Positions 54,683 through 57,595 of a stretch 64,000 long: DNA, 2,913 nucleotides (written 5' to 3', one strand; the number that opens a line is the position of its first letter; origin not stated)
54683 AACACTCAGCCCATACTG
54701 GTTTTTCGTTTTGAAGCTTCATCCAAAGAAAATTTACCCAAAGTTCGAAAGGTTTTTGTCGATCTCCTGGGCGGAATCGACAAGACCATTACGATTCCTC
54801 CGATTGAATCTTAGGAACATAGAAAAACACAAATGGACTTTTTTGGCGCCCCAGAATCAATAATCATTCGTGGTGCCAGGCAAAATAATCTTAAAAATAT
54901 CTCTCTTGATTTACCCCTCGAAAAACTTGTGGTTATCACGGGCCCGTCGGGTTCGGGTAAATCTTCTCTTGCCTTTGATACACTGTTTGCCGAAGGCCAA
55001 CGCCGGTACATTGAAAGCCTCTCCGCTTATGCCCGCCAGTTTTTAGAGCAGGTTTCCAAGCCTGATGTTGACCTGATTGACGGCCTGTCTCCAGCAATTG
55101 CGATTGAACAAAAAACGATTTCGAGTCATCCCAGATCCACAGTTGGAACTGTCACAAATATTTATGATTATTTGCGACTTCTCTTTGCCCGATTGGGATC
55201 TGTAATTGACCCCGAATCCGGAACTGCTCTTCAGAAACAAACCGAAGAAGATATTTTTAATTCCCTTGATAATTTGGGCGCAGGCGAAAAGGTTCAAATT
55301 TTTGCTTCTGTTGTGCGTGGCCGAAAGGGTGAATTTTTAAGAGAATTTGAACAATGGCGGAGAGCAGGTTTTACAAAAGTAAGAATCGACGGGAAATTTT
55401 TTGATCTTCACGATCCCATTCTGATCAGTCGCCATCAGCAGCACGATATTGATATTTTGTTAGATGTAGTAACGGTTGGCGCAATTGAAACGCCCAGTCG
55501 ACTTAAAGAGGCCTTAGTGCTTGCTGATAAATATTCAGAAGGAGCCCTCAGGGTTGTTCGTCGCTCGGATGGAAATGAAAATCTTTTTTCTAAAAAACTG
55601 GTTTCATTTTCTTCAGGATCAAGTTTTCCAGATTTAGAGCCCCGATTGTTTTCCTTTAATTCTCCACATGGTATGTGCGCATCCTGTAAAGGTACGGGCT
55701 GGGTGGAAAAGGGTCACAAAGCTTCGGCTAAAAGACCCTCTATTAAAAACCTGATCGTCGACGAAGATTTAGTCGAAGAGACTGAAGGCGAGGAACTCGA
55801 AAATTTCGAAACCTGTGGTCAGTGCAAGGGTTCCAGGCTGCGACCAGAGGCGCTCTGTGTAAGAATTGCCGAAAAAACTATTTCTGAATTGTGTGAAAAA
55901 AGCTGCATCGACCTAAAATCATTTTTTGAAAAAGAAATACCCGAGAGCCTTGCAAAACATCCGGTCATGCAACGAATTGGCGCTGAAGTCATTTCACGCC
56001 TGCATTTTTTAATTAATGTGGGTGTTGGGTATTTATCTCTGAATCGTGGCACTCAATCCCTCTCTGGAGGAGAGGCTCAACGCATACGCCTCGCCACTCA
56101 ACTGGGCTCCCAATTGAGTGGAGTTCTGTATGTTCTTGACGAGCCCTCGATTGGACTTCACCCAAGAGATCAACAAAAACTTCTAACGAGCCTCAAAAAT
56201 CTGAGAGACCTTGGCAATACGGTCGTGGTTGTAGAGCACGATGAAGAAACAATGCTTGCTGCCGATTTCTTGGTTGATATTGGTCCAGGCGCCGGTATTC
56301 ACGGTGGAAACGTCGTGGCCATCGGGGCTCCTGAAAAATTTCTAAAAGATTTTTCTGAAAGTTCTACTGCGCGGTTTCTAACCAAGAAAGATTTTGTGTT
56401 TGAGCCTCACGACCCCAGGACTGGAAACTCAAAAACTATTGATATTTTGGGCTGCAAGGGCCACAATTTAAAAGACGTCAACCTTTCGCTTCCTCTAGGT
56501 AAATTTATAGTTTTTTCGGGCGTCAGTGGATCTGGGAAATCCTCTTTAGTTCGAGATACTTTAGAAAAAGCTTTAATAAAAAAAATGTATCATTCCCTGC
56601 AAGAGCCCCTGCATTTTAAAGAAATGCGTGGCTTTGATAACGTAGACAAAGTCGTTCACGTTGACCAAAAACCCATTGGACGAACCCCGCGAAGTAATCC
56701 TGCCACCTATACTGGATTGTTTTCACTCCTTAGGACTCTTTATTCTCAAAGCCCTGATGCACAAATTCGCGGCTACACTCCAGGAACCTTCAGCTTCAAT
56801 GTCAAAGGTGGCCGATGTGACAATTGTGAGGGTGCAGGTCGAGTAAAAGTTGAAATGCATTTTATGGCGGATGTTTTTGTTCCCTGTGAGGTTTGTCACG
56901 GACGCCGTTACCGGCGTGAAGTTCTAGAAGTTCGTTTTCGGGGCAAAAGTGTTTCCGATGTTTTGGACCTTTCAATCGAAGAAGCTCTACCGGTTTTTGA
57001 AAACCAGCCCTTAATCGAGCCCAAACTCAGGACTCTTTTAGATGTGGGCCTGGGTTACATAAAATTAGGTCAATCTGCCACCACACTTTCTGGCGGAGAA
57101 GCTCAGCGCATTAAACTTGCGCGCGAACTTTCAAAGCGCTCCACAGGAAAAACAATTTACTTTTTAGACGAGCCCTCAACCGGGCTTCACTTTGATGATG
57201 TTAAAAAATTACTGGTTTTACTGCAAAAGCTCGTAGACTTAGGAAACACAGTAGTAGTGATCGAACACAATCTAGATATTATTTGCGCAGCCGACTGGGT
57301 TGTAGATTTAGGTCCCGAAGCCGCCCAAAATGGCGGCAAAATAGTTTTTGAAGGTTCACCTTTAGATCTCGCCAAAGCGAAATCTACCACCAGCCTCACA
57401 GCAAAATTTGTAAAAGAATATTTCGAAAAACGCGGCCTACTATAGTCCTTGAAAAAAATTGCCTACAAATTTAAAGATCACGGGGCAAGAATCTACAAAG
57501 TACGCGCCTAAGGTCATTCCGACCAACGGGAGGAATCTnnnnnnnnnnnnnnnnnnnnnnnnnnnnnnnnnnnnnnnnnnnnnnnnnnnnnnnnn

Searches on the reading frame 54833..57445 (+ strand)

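Call 6: search_protein_families(library=pfam, proteins=[window:54833-57445:+])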
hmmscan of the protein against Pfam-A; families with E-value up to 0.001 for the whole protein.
window:54833-57445:+ (870 aa): 13 families
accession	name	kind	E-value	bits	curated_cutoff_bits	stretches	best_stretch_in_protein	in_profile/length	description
PF17760.6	UvrA_inter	-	1.3e-21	77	23.3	1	136-242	1-106/109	UvrA interaction domain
PF00005.33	ABC_tran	-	5.6e-20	72.8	25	1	20-47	1-28/137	ABC transporter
PF02463.25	SMC_N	-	1.2e-09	38.3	40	0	20-55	10-49/220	RecF/RecN/SMC N terminal domain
PF13304.12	AAA_21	-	1.5e-09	38.8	27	0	416-467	243-296/304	AAA domain, putative AbiEii toxin, Type IV TA system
PF13175.12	AAA_15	-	1.1e-08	35.6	32.1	0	426-464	325-363/374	AAA ATPase domain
PF13191.12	AAA_16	-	1.1e-07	33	32.6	0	31-74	25-73/167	AAA ATPase domain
PF20703.3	nSTAND1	-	1.2e-07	32.1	27.1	0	16-61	19-60/379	Novel STAND NTPase 1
PF13555.12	AAA_29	-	4.2e-06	26.8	27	0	28-46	20-38/61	P-loop containing region of AAA domain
PF03193.22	RsgA_GTPase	-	5.4e-06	26.8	30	0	543-579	94-129/174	RsgA GTPase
PF13671.12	AAA_33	-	7.6e-05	23.5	27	0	559-634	2-64/143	AAA domain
PF20720.3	nSTAND3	-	9.2e-05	22.6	27.2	0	30-49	17-36/155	Novel STAND NTPase 3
PF13401.12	AAA_22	-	0.00028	21.6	27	0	31-47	6-22/130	AAA domain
PF13481.12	AAA_25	-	0.00076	19.6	27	0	23-50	26-53/195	AAA domain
